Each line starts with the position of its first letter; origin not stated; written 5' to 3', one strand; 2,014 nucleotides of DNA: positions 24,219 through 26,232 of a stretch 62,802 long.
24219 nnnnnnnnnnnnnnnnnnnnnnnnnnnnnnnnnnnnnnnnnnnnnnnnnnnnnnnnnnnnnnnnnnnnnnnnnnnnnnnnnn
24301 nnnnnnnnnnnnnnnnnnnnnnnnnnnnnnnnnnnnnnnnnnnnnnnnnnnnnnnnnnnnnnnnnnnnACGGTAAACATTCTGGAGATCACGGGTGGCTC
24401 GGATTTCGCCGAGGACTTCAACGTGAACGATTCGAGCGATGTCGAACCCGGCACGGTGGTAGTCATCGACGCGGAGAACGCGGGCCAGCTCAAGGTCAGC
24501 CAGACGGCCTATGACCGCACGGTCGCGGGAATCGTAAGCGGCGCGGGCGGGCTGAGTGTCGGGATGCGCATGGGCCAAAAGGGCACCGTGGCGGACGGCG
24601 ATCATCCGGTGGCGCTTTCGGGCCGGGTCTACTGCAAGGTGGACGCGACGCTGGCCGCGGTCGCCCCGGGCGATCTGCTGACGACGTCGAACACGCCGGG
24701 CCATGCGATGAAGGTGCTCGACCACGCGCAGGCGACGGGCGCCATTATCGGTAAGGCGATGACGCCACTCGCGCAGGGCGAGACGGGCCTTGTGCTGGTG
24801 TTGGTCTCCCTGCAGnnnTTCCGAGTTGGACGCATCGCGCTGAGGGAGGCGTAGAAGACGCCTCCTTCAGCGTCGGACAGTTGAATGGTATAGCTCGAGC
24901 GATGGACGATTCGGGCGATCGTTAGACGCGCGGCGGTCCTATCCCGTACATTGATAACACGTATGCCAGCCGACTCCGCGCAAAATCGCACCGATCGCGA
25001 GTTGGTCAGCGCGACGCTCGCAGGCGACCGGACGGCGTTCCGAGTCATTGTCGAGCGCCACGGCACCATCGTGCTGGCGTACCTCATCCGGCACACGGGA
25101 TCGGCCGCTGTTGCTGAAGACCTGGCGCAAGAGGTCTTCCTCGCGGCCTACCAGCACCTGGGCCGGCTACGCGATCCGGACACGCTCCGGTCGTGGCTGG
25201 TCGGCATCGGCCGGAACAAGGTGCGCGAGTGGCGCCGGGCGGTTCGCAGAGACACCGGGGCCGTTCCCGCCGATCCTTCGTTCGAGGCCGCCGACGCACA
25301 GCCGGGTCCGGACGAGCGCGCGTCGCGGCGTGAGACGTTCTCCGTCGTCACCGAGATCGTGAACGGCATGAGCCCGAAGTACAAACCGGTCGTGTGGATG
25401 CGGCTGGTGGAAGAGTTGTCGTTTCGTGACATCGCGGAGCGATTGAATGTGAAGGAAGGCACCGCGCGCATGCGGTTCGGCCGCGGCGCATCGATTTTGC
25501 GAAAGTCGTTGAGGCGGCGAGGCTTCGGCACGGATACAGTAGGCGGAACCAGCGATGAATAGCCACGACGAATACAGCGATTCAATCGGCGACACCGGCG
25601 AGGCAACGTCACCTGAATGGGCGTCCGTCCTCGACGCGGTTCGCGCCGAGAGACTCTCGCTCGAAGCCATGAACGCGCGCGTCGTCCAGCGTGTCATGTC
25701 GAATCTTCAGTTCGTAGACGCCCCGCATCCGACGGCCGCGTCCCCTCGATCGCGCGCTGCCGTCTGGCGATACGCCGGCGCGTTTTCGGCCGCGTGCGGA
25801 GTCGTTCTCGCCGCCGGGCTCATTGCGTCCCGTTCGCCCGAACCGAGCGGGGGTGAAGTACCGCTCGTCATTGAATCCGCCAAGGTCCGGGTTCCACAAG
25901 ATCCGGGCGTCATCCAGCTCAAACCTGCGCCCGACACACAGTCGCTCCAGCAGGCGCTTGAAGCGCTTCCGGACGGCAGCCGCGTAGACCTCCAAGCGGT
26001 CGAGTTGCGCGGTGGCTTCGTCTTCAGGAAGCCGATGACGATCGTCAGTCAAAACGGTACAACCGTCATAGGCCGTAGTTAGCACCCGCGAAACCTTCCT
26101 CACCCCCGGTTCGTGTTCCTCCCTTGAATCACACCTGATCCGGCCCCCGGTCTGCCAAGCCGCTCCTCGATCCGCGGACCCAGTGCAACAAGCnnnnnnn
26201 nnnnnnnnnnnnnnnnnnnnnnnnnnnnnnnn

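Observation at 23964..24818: Sec-exported mini-fibre with a phage-type autocleaving chaperone domain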

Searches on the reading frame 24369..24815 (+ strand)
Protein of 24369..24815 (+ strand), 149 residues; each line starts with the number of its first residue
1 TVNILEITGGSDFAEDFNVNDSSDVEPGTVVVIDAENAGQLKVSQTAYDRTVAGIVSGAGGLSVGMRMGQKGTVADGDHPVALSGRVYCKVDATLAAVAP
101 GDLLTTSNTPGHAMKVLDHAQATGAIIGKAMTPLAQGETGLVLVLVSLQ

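Call 22: search_dna_similar(query=window:24369-24815:+, collection=phages, mode=protein, max_evalue=0.001, max_rows=30)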
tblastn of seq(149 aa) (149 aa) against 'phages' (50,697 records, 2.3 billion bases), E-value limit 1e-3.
No match.

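Call 53: find_related_loci(query=window:24375-24815:+, collection=genome_contigs, flank=5000)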
Query window:24375-24815:+ (147 aa) in genome_contigs; peptide patterns used: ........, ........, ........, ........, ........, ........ (x = any residue, [..] = any of these).
599 stretches matched a pattern (row limit reached: there are more); 398 encode a relative of the query (tblastn E <= 1e-3); the best 80 are kept; 80 distinct loci.
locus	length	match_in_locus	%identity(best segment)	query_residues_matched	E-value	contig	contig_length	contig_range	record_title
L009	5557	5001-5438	66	1-147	5e-59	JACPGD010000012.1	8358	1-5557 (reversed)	MAG: Candidatus Hydrogenedentota bacterium isolate NC_groundwater_378_Ag_B-0.1um_61_12 GD18-4_B1_scaffold_42786, whole g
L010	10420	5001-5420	70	1-138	4e-59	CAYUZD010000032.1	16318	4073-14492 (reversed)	MAG TPA_asm: uncultured Nitrospirales bacterium isolate SRP287453_co1_86 genome assembly, contig: NODE_6453_length_16318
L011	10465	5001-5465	63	1-147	7e-59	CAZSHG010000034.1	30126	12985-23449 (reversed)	MAG TPA_asm: uncultured bacterium isolate binchicken_co17_265 genome assembly, contig: NODE_4180_length_30126_cov_6.9679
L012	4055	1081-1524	68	2-147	8e-58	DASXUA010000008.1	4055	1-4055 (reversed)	MAG TPA_asm: Phycisphaerae bacterium isolate SMAG_U4706 k141_1711268, whole genome shotgun sequence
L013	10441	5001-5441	63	3-147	7e-58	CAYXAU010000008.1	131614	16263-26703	MAG TPA_asm: uncultured Candidatus Sumerlaeota bacterium isolate binchicken_co21_271 genome assembly, contig: NODE_13_le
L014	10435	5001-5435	68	2-147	2e-57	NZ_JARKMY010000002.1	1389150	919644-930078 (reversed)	Chryseolinea sp. H1M3-3 velvet_auto_127_2, whole genome shotgun sequence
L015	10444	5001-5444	70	2-147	1e-57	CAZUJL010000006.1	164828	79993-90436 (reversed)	MAG TPA_asm: uncultured Nitrospirales bacterium isolate binchicken_co199_149 genome assembly, contig: NODE_104_length_16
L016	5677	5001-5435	68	2-147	6e-57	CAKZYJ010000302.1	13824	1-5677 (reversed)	MAG TPA_asm: uncultured Flammeovirgaceae bacterium isolate SRR3401487_bin.61_CONCOCT_v1.1_MAG genome assembly, contig: E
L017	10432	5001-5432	70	3-147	1e-56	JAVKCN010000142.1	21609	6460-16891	MAG: Cyclobacteriaceae bacterium isolate F4-SAH-22 k141_101188, whole genome shotgun sequence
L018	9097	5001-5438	68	2-147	1e-56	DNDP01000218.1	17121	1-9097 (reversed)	MAG TPA_asm: Verrucomicrobiales bacterium isolate UBA12295 contig_887, whole genome shotgun sequence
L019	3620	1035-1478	66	1-147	5e-56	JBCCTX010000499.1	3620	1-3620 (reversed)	MAG: Bacteroidota bacterium isolate P01_D01_bin.90 k141_1471378_length_3620_cov_46.6870, whole genome shotgun sequence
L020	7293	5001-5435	68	2-147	5e-56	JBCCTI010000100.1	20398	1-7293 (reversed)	MAG: Bacteroidota bacterium isolate P01_D01_bin.77 k141_547483_length_20398_cov_42.0735, whole genome shotgun sequence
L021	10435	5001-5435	67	2-147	8e-56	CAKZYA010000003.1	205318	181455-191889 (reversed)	MAG TPA_asm: uncultured Flammeovirgaceae bacterium isolate SRR3401481_bin.67_CONCOCT_v1.1_MAG genome assembly, contig: E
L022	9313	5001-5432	67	2-147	1e-55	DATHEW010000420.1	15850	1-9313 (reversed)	MAG TPA_asm: Candidatus Acidoferrum sp. isolate SMAG_U12431 k141_832923, whole genome shotgun sequence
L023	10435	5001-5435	64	3-147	1e-55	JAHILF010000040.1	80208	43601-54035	MAG: Proteobacteria bacterium isolate KR13_N2.mb.116 KR13_N2.mb.116_k141_76552, whole genome shotgun sequence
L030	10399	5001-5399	67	3-135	3e-55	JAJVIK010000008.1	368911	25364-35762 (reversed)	MAG: bacterium isolate Bin_79R c_000000000094, whole genome shotgun sequence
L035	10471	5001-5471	58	2-147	1e-54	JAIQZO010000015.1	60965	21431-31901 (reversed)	MAG: Candidatus Anammoxibacter sp. isolate OFTM134 OFTM134_14, whole genome shotgun sequence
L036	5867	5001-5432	66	2-147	1e-54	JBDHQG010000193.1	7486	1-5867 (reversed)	MAG: Limisphaerales bacterium isolate AS-MICRO-OLR.142 NODE_49109_length_7486_cov_3.064902, whole genome shotgun sequenc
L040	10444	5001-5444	63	8-147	2e-54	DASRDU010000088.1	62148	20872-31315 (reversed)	MAG TPA_asm: Blastocatellia bacterium isolate SMAG_U9988 k141_888974, whole genome shotgun sequence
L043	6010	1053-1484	59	3-147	7e-54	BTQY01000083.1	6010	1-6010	MAG: Gammaproteobacteria bacterium BMS9Abin26 DNA, NODE_5416_length_6010, whole genome shotgun sequence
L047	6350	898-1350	60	1-147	2e-53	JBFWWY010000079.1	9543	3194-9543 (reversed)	MAG: Phycisphaerae bacterium isolate CA_2019_TPBS_128 NODE_28019_length_9543_cov_3.116185_TPBS, whole genome shotgun seq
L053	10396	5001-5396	64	2-132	3e-53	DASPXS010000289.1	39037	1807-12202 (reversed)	MAG TPA_asm: Haliangiales bacterium isolate SMAG_U11573 k141_1224601, whole genome shotgun sequence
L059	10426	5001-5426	63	3-136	7e-53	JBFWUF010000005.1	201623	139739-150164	MAG: Blastocatellales bacterium isolate CA_2019_TPBF_64 NODE_657_length_201623_cov_9.564398_TPBF, whole genome shotgun s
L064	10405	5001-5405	64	3-136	5e-52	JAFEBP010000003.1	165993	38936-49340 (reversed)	MAG: Planctomycetota bacterium isolate SZAS-3 PLAN-TMP-2__3__length-165993, whole genome shotgun sequence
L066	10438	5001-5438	61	1-147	5e-52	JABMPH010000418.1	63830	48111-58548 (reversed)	MAG: Bacteroidetes bacterium isolate bin.586 k141_5813528, whole genome shotgun sequence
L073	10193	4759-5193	64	3-147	1e-51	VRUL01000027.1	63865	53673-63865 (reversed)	MAG: Planctomycetota bacterium isolate MohnsGC08_bin191 NODE_27_length_63865_cov_43.727378, whole genome shotgun sequenc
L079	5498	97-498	62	2-136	2e-51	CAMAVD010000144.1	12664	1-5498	MAG: Akkermansia muciniphila isolate AH-24oct19-135 genome assembly, contig: AH-24oct19-C11568, whole genome shotgun seq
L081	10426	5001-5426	61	3-136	4e-51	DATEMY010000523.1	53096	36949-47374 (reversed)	MAG TPA_asm: Blastocatellia bacterium isolate SMAG_U8955 k141_761481, whole genome shotgun sequence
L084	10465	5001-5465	62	3-147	3e-51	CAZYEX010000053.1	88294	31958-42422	MAG TPA_asm: uncultured Phycisphaera sp. isolate binchicken_co165_75 genome assembly, contig: k141_1237511, whole genome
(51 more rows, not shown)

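Call 54: find_related_loci(query=window:24375-24815:+, collection=viral_contigs, flank=8000)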
Query window:24375-24815:+ (147 aa) in viral_contigs; peptide patterns used: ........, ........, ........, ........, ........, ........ (x = any residue, [..] = any of these).
2 stretches matched a pattern, but none encodes a relative of the query by tblastn (E <= 1e-3).

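Call 61: search_protein_families(library=pfam, proteins=[L084:5488-6888:+, L059:5456-7300:+, L014:5470-7269:+, L043:1510-2529:+, L036:2001-3437:+, L017:81-2090:+, L079:2013-2444:+, L053:5460-6077:+, L035:5458-6519:+, L022:5457-6467:+], max_evalue=0.01)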
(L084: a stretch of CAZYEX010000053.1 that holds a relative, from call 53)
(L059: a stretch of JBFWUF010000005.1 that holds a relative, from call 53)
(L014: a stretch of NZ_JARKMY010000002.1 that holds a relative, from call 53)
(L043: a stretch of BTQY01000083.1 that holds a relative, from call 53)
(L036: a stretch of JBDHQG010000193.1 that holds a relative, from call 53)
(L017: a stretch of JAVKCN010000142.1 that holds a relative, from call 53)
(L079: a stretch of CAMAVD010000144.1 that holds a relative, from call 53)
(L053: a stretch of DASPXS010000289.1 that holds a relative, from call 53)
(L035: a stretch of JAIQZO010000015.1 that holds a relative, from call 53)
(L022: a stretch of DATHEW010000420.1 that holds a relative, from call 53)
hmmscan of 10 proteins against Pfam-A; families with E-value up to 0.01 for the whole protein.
L084:5488-6888:+ (466 aa): 3 families
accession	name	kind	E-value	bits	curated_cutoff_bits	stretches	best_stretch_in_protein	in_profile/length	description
PF13365.12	Trypsin_2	-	2.4e-07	32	27.6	1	174-357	1-144/144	Trypsin-like peptidase domain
PF00089.32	Trypsin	-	1.6e-05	25.3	20.6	1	166-192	15-45/220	Trypsin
PF10459.15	Peptidase_S46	-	0.0025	17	22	0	311-358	605-650/698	Peptidase S46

L059:5456-7300:+ (614 aa): 3 families
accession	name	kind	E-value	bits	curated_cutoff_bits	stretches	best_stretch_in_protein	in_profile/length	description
PF01400.30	Astacin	-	2.4e-36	125.6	22.5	1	98-299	2-186/189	Astacin (Peptidase family M12A)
PF00413.30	Peptidase_M10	-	0.0014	19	24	0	183-202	110-129/159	Matrixin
PF01833.30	TIG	-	0.0027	18.1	20.9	0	536-610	16-81/84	IPT/TIG domain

L014:5470-7269:+ (599 aa): 2 families
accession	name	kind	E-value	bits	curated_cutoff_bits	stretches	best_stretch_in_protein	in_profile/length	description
PF13860.13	FlgD_ig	-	2.3e-08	34.3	27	1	526-589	14-77/79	FlgD Ig-like domain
PF18962.6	Por_Secre_tail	-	0.0024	18.5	27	1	516-597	2-74/75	Secretion system C-terminal sorting domain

L043:1510-2529:+ (339 aa): 3 families
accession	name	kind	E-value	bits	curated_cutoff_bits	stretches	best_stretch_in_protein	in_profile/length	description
PF01400.30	Astacin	-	1.2e-30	107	22.5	1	79-271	2-186/189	Astacin (Peptidase family M12A)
PF00413.30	Peptidase_M10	-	0.0012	19.2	24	0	150-174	105-129/159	Matrixin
PF10462.15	Peptidase_M66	-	0.0037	16.7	20.6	1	132-189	171-230/306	Peptidase M66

L036:2001-3437:+ (478 aa): 4 families
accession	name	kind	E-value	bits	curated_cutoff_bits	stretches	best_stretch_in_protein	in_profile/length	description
PF02518.31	HATPase_c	-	1e-31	110.1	26.4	1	367-477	1-109/111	Histidine kinase-, DNA gyrase B-, and HSP90-like ATPase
PF00512.31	HisKA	-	1.2e-17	64.1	26.9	1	257-322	2-66/66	His Kinase A (phospho-acceptor) domain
PF00672.30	HAMP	-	1.1e-08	35.7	25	1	198-251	1-52/53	HAMP domain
PF13581.12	HATPase_c_2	-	4.1e-05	24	27.4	1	370-458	34-113/127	Histidine kinase-like ATPase domain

L017:81-2090:+ (669 aa): 8 families
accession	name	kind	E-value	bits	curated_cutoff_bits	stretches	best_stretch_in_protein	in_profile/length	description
PF02518.31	HATPase_c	-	3.3e-27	95.6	26.4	1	267-378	2-110/111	Histidine kinase-, DNA gyrase B-, and HSP90-like ATPase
PF00072.30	Response_reg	-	4.9e-26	91.5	30.2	1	420-529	2-110/111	Response regulator receiver domain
PF12833.13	HTH_18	-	1.4e-22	80.2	33.6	1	587-663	3-79/80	Helix-turn-helix domain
PF00512.31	HisKA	-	5.1e-14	52.5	26.9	1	158-218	1-64/66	His Kinase A (phospho-acceptor) domain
PF00165.29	HTH_AraC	-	1.3e-13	51.1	26.6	2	625-661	2-40/42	Bacterial regulatory helix-turn-helix proteins, AraC family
PF13185.12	GAF_2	-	4.4e-13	50.1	28.6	1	8-128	17-133/136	GAF domain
PF01590.32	GAF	-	1.1e-10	42.6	22.4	1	9-127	17-130/133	GAF domain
PF12282.15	GAF_PdtaS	-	0.0055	17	23.7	0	54-105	68-126/145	Histidine kinase PdtaS, GAF domain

L079:2013-2444:+ (143 aa): 0 families

L053:5460-6077:+ (205 aa): 1 family
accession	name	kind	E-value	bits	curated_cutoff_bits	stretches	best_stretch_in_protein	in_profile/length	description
PF02868.21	Peptidase_M4_C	-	0.0019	18.6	24.4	1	12-50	12-48/165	Thermolysin metallopeptidase, alpha-helical domain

L035:5458-6519:+ (353 aa): 1 family
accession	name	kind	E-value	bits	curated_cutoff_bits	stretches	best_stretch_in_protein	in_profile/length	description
PF01400.30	Astacin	-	1.1e-40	139.8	22.5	1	85-274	2-186/189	Astacin (Peptidase family M12A)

L022:5457-6467:+ (336 aa): 5 families
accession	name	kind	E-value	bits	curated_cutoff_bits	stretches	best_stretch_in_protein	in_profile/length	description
PF01400.30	Astacin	-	1.4e-16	61.2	22.5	1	41-204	2-151/189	Astacin (Peptidase family M12A)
PF00413.30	Peptidase_M10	-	0.00011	22.5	24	1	93-153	70-128/159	Matrixin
PF13688.12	Reprolysin_5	-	0.0008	20.1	27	1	124-155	132-163/196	Metallo-peptidase family M12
PF13583.11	Reprolysin_4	-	0.0045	17.1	22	1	134-156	138-158/203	Metallo-peptidase family M12B Reprolysin-like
PF13582.12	Reprolysin_3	-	0.0085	17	22.4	0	124-150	96-123/123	Metallo-peptidase family M12B Reprolysin-like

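Call 71: search_protein_representatives(alignment_id=A3)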
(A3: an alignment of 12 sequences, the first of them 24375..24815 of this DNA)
Query: 12 sequences, 190 profile positions. Proteins with E-value up to 0.001 (for the whole library): 26531; up to 1e-10: 21059; up to 1e-30: 7344. The best 150 are listed.
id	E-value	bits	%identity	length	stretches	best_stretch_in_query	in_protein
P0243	4.7e-78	277.5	-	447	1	4-190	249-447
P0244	9.1e-77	273.3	-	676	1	5-190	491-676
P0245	1.4e-76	272.7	-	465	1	26-190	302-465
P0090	2.5e-75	268.7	-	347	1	32-190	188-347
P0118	3.6e-75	268.2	-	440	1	21-190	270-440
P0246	4.0e-75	268.0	-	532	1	22-190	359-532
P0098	5.1e-75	267.6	-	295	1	32-190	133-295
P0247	8.9e-75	266.9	-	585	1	23-190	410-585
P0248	8.9e-75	266.9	-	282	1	24-190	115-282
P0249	9.6e-75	266.8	-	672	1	15-190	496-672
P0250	1.1e-74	266.5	-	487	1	30-190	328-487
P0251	1.9e-74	265.8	-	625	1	16-190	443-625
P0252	2.3e-74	265.5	-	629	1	22-190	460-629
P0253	2.5e-74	265.4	-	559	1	35-190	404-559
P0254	3.2e-74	265.0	-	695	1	13-190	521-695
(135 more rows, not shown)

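Call 72: search_protein_families(library=pfam, proteins=[L011:5487-7136:+, L040:5472-6599:+, L073:5244-6866:+, L023:5450-7078:+, L066:5453-7969:+, L018:5477-7516:+, L030:5464-6771:+, L047:1368-2837:+, L081:5471-7093:+, L064:5505-7205:+], max_evalue=0.01)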
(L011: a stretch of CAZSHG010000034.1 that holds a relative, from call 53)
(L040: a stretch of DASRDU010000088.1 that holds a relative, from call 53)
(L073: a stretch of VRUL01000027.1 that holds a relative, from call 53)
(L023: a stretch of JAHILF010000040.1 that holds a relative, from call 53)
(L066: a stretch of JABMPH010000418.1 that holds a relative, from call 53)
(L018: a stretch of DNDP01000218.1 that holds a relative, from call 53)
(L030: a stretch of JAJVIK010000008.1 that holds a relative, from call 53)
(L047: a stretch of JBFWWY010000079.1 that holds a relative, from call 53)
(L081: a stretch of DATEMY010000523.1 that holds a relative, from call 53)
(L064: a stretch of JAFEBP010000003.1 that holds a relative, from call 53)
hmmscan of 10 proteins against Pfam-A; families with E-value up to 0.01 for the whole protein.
L011:5487-7136:+ (549 aa): 2 families
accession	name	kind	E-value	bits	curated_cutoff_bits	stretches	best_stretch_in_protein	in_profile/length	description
PF01640.23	Peptidase_C10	-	7.9e-35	121.3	26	2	314-453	54-194/194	Peptidase C10 family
PF13529.12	Peptidase_C39_2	-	0.0059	17.6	24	0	208-242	14-48/143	Peptidase_C39 like family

L040:5472-6599:+ (375 aa): 3 families
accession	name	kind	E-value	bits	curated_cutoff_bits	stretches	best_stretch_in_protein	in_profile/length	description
PF05572.19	Peptidase_M43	-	7.3e-07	29.7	23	1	185-293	69-151/152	Pregnancy-associated plasma protein-A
PF13688.12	Reprolysin_5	-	0.002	18.8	27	1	177-218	134-177/196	Metallo-peptidase family M12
PF13582.12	Reprolysin_3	-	0.0064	17.4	22.4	0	148-201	65-123/123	Metallo-peptidase family M12B Reprolysin-like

L073:5244-6866:+ (540 aa): 5 families
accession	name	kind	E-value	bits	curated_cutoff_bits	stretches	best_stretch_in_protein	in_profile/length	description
PF05572.19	Peptidase_M43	-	4.5e-07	30.4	23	1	148-228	60-134/152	Pregnancy-associated plasma protein-A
PF01400.30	Astacin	-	4.8e-05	23.6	22.5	1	121-180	46-103/189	Astacin (Peptidase family M12A)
PF13688.12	Reprolysin_5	-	0.0004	21.1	27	0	152-182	136-170/196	Metallo-peptidase family M12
PF13582.12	Reprolysin_3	-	0.0032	18.4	22.4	1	122-172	73-123/123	Metallo-peptidase family M12B Reprolysin-like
PF13583.11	Reprolysin_4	-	0.0077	16.3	22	0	153-209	133-188/203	Metallo-peptidase family M12B Reprolysin-like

L023:5450-7078:+ (542 aa): 4 families
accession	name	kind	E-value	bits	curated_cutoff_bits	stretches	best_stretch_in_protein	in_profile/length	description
PF13688.12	Reprolysin_5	-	4.3e-16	60.2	27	1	225-420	3-192/196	Metallo-peptidase family M12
PF13583.11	Reprolysin_4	-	1e-13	51.8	22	1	225-431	3-192/203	Metallo-peptidase family M12B Reprolysin-like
PF13582.12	Reprolysin_3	-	3.2e-11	44.3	22.4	1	251-382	4-123/123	Metallo-peptidase family M12B Reprolysin-like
PF13574.12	Reprolysin_2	-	6.5e-05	23.3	27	1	289-411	52-172/195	Metallo-peptidase family M12B Reprolysin-like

L066:5453-7969:+ (838 aa): 3 families
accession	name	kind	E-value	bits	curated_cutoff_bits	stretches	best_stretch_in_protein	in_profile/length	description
PF15902.12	Sortilin-Vps10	-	9.4e-26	91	33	4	121-243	3-111/446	Sortilin, neurotensin receptor 3,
PF03174.19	CHB_HEX_C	-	0.00083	19.7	23.6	0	169-189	31-51/76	Chitobiase/beta-hexosaminidase C-terminal domain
PF13088.12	BNR_2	-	0.0013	18.6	31.4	0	176-286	85-202/277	BNR repeat-like domain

L018:5477-7516:+ (679 aa): 3 families
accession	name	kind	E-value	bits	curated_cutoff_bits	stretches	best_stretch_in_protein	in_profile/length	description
PF02868.21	Peptidase_M4_C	-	1.5e-25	90.4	24.4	1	377-510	1-128/165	Thermolysin metallopeptidase, alpha-helical domain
PF01447.24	Peptidase_M4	-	2.7e-14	54.3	22.4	1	296-374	64-145/145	Thermolysin metallopeptidase, catalytic domain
PF07504.19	FTP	-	7.7e-05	22.9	21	1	131-154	16-39/51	Fungalysin/Thermolysin Propeptide Motif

L030:5464-6771:+ (435 aa): 0 families

L047:1368-2837:+ (489 aa): 5 families
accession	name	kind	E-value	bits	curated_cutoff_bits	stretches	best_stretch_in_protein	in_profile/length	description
PF13688.12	Reprolysin_5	-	1.6e-12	48.5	27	1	205-369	3-173/196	Metallo-peptidase family M12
PF13582.12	Reprolysin_3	-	2.6e-12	47.8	22.4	1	231-356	3-122/123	Metallo-peptidase family M12B Reprolysin-like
PF01421.25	Reprolysin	-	3.5e-07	30.9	20.8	1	207-402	3-189/200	Reprolysin (M12B) family zinc metalloprotease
PF13583.11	Reprolysin_4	-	4.2e-07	30.3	22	1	205-378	3-172/203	Metallo-peptidase family M12B Reprolysin-like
PF13574.12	Reprolysin_2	-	8.1e-06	26.3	27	1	234-368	10-153/195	Metallo-peptidase family M12B Reprolysin-like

L081:5471-7093:+ (540 aa): 1 family
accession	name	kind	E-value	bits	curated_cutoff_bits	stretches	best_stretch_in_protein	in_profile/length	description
PF13365.12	Trypsin_2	-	0.00019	22.7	27.6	1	274-429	2-143/144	Trypsin-like peptidase domain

L064:5505-7205:+ (566 aa): 0 families

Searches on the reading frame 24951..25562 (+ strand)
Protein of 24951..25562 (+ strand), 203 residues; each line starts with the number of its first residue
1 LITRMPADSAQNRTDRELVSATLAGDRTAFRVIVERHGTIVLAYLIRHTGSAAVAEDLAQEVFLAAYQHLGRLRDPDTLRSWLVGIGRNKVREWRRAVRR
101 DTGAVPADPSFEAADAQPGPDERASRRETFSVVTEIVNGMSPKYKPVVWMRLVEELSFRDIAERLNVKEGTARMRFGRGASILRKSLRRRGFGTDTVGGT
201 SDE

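Call 15: search_protein_families(library=pfam, proteins=[window:24951-25562:+], max_evalue=0.001)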
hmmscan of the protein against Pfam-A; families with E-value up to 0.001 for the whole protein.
window:24951-25562:+ (203 aa): 3 families
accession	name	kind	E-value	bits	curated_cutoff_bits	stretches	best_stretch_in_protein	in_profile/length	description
PF04542.20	Sigma70_r2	-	1.1e-13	51.2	24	1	33-99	1-69/71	Sigma-70 region 2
PF08281.18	Sigma70_r4_2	-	5.7e-09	35.9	25.7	1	134-179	5-50/54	Sigma-70, region 4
PF04545.22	Sigma70_r4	-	8.4e-05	22.5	24.1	1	140-184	5-49/50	Sigma-70, region 4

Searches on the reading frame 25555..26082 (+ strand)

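Call 15: search_protein_families(library=pfam, proteins=[window:25555-26082:+], max_evalue=0.001)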
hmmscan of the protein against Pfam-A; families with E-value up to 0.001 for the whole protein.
window:25555-26082:+ (175 aa): 0 families

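Call 36: search_protein_families(library=phrogs, proteins=[window:25555-26082:+], max_evalue=0.1)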
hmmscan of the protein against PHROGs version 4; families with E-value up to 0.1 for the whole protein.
window:25555-26082:+ (175 aa): 1 family
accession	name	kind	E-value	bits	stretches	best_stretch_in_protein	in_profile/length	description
phrog_15316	-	unknown function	0.071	14.3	0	15-86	64-140/155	-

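Call 37: search_protein_families(library=pfam, proteins=[window:25555-26082:+], max_evalue=1)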
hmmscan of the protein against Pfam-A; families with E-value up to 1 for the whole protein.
window:25555-26082:+ (175 aa): 0 families

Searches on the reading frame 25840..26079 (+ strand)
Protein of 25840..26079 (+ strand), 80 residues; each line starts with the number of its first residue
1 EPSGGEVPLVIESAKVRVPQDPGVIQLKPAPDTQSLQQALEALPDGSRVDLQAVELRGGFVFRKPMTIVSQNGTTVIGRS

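Call 87: search_protein_families(library=pfam, proteins=[window:25840-26079:+], max_evalue=5)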
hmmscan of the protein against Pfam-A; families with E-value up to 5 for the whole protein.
window:25840-26079:+ (80 aa): 1 family
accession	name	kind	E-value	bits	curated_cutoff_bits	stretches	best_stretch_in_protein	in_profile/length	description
PF24278.2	HVO_0513_N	-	0.16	12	29.8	1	32-53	109-130/134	HVO_0513, N-terminal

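Call 102: predict_structure(alignment_id=A7)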
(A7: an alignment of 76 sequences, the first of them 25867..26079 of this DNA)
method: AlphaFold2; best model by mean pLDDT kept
length: 71 residues; sequences in the alignment: 76
mean_pLDDT: 73.4   pTM: 0.55
mean pLDDT of the five models: 73.4, 72.9, 71.1, 69.1, 68.4
residues with pLDDT >= 90: 7; 70-90: 37; 50-70: 17; < 50: 10
segments of 3 or more residues with pLDDT < 50: 1-10
pLDDT, mean of each block of 10 residues (from residue 1): 40 61 69 88 83 88 84 57
secondary structure, 60 per line:
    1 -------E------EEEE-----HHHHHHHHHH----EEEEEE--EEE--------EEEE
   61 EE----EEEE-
elements in order: E15-18 H24-33 E38-43 E46-48 E57-62 E67-70

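Call 104: fold_search(model_id=the predicted structure, library=pdb)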
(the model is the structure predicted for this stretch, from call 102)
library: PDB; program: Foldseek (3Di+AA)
matches with E <= 10: 93; with E <= 0.001: 0
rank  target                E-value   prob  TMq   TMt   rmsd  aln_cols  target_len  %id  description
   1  7jlv_A                8.3e-01  0.06  0.25  0.06  10.3        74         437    8  Structure of the activated Roq1 resistosome directly recognizing the pathogen effector XopQ (released 2020-12-02)
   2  5gkq_A                1.1e+00  0.75  0.60  0.07   2.1        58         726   29  Structure of PL6 family alginate lyase AlyGC mutant-R241A (released 2017-02-08)
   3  9pev_E                1.3e+00  0.25  0.47  0.11   5.2        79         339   10  Structure of the S. cerevisiae clamp loader Replication Factor C (RFC) with mixed nucleotide occupancy (released 2025-11-12)
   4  1ksf                  1.6e+00  0.15  0.42  0.06   5.4        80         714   11  Crystal Structure of ClpA, an HSP100 chaperone and regulator of ClpAP protease: Structural basis of differences in Funct (released 2002-09-27)
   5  6jrf_A                1.6e+00  0.08  0.32  0.16  11.6        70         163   16  Crystal structure of ZmMoc1-Holliday junction Complex in the presence of Calcium (released 2019-10-23)
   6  9peo_E                1.8e+00  0.20  0.47  0.12   5.1        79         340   10  Structure of the S. cerevisiae clamp loader Replication Factor C (RFC) with mixed nucleotide occupancy (released 2025-11-12)
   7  3d6f_A                1.8e+00  0.10  0.33  0.16   6.9        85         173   13  Crystal structure of human caspase-1 with a naturally-occurring Arg240->Gln substitution in complex with 3-[2-(2-benzy (released 2010-03-02)
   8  1rwx_A                1.8e+00  0.10  0.33  0.16   6.9        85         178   14  Crystal structure of human caspase-1 in complex with 4-oxo-3-{6-[4-(quinoxalin-2-yloxy)-benzoylamino]-2-thiophen-2-yl- (released 2004-12-28)
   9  3glh_A                1.8e+00  0.09  0.36  0.10   6.6        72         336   14  Crystal Structure of the E. coli clamp loader bound to Psi Peptide (released 2009-05-26)
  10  1jr3_D                1.8e+00  0.09  0.36  0.10   6.6        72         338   14  Crystal Structure of the Processivity Clamp Loader Gamma Complex of E. coli DNA Polymerase III (released 2001-09-26)
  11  3mx2_B                2.1e+00  0.06  0.29  0.05   8.3        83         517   11  Lassa fever virus Nucleoprotein complexed with dTTP (released 2010-12-01)
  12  7z6h_E                2.2e+00  0.12  0.40  0.12   6.0        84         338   10  Structure of DNA-bound human RAD17-RFC clamp loader and 9-1-1 checkpoint clamp (released 2022-05-04)
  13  8bwk_C                2.4e+00  0.28  0.52  0.07   3.1        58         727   19  Metagenomic derived PL6 alginate lyase (released 2023-12-20)
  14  3d6h_A                2.5e+00  0.09  0.34  0.17   6.8        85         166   14  Crystal structure of human caspase-1 with a naturally-occurring Asn263->Ser substitution in complex with 3-[2-(2-benzy (released 2010-03-02)
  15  9whd_A                2.9e+00  0.05  0.28  0.04   8.6        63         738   16  Crystal Structure of a GH167 Enzyme from Wenyingzhuangia aestuarii (released 2025-10-01)
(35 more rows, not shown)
